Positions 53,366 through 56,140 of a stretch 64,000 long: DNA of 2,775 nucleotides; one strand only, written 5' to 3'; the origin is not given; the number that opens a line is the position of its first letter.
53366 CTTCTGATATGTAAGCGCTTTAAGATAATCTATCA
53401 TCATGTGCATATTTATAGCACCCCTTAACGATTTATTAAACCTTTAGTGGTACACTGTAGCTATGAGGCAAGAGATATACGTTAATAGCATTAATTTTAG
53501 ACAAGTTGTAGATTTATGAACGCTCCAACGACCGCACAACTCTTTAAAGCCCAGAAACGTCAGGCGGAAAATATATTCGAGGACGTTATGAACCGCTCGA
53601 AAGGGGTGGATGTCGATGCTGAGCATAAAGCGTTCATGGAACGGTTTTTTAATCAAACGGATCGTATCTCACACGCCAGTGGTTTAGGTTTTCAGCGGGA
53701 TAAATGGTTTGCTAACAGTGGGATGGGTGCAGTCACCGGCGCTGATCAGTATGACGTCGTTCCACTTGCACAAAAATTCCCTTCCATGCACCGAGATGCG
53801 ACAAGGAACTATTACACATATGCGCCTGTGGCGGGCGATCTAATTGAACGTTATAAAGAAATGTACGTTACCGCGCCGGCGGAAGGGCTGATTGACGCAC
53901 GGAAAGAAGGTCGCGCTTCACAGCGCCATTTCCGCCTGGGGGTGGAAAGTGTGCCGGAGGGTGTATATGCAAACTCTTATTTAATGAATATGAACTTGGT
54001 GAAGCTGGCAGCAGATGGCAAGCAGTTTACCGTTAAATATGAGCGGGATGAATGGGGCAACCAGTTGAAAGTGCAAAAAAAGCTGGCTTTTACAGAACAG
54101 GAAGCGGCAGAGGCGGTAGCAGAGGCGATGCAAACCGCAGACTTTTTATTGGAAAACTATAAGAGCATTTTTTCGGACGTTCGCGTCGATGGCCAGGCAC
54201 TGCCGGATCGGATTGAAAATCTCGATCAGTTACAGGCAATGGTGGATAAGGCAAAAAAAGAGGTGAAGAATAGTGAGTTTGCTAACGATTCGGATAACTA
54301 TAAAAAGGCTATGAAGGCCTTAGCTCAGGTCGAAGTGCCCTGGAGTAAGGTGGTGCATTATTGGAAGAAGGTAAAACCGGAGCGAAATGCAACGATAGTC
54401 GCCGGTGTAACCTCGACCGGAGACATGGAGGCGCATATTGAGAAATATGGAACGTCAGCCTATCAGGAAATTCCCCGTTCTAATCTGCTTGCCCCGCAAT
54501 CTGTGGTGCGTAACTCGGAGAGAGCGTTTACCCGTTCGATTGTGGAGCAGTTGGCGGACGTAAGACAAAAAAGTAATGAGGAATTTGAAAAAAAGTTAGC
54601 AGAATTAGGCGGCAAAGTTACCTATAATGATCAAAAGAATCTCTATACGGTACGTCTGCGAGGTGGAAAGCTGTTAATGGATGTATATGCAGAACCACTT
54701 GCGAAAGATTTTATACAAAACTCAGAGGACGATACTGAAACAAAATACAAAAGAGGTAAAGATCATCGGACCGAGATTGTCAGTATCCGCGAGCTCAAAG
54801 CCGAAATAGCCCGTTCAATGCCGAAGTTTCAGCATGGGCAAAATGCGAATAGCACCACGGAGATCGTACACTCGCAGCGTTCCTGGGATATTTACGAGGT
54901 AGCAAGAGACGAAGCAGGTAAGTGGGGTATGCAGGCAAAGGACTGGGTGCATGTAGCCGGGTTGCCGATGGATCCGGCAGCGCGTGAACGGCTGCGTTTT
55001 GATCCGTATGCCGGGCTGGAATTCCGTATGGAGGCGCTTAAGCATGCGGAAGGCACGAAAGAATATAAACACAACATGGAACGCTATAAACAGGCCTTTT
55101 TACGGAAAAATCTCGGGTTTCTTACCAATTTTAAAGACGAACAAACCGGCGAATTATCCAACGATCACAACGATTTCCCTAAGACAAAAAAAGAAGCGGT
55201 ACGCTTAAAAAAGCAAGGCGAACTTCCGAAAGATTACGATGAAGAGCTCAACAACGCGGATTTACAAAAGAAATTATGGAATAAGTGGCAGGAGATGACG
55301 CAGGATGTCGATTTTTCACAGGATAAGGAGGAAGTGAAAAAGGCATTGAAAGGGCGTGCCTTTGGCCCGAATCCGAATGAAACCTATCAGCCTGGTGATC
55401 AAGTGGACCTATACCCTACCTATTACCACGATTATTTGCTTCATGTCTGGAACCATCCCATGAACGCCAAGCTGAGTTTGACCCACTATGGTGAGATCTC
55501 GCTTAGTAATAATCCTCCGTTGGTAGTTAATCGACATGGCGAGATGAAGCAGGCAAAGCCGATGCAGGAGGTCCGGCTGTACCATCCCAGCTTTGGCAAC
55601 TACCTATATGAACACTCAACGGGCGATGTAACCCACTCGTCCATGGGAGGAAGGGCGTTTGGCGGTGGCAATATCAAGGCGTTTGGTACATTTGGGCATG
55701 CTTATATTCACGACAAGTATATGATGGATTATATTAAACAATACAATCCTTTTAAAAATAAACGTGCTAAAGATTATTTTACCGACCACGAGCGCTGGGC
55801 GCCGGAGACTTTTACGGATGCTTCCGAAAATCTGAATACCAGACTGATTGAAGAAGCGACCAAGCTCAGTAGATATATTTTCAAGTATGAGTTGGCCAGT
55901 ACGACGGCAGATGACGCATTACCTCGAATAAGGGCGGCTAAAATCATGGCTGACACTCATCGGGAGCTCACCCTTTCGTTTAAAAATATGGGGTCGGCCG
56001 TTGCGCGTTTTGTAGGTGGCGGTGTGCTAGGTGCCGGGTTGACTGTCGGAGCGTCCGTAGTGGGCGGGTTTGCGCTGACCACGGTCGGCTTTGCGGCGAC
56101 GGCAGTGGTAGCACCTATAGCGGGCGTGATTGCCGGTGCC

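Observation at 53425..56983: Giant orphan protein (1155 aa) with two bipartite hydrophobic hairpins, encoded directly upstream of flhB behind a CtrA-like box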

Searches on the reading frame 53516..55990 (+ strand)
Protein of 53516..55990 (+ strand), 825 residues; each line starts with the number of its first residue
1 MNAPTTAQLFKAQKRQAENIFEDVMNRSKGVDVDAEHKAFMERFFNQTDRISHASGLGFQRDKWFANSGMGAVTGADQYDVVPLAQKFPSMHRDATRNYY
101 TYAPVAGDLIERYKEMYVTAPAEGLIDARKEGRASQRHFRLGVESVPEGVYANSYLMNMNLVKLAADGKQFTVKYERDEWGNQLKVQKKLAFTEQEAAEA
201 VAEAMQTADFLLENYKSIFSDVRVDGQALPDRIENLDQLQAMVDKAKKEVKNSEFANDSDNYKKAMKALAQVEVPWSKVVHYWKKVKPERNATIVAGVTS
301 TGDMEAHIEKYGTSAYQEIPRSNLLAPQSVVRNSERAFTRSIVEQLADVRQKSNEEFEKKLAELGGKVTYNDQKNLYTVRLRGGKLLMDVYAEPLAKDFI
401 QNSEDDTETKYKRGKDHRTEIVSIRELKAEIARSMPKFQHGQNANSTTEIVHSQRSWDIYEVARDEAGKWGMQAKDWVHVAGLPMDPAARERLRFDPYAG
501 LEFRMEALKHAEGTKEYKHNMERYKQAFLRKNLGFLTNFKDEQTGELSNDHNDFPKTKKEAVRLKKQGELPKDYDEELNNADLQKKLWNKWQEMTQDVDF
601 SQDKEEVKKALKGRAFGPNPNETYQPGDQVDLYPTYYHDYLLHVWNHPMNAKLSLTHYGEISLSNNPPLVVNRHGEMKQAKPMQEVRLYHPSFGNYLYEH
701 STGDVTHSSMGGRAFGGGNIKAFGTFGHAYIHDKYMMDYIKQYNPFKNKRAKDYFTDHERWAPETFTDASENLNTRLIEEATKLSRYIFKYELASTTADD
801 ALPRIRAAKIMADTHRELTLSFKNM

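Call 51: find_homologous_proteins(query=A2, max_evalue=0.01)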
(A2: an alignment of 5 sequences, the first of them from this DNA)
Query A2 (5 sequences) (825 aa, profile of the alignment): 1 proteins with E <= 0.01 among 8000 candidates.
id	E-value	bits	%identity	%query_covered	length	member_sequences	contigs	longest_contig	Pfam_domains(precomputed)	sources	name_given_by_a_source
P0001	4.3e-264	896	100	97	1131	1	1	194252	-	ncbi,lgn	-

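Call 52: search_solved_structures(query=A2, max_evalue=10)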
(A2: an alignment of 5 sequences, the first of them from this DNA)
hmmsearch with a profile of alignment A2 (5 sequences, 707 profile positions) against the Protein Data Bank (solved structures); distinct sequences matched with E-value up to 10: 1.
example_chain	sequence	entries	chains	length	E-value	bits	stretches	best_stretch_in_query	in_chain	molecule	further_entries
5v4l_A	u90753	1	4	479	0.73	11.3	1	172-239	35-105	Adenylosuccinate lyase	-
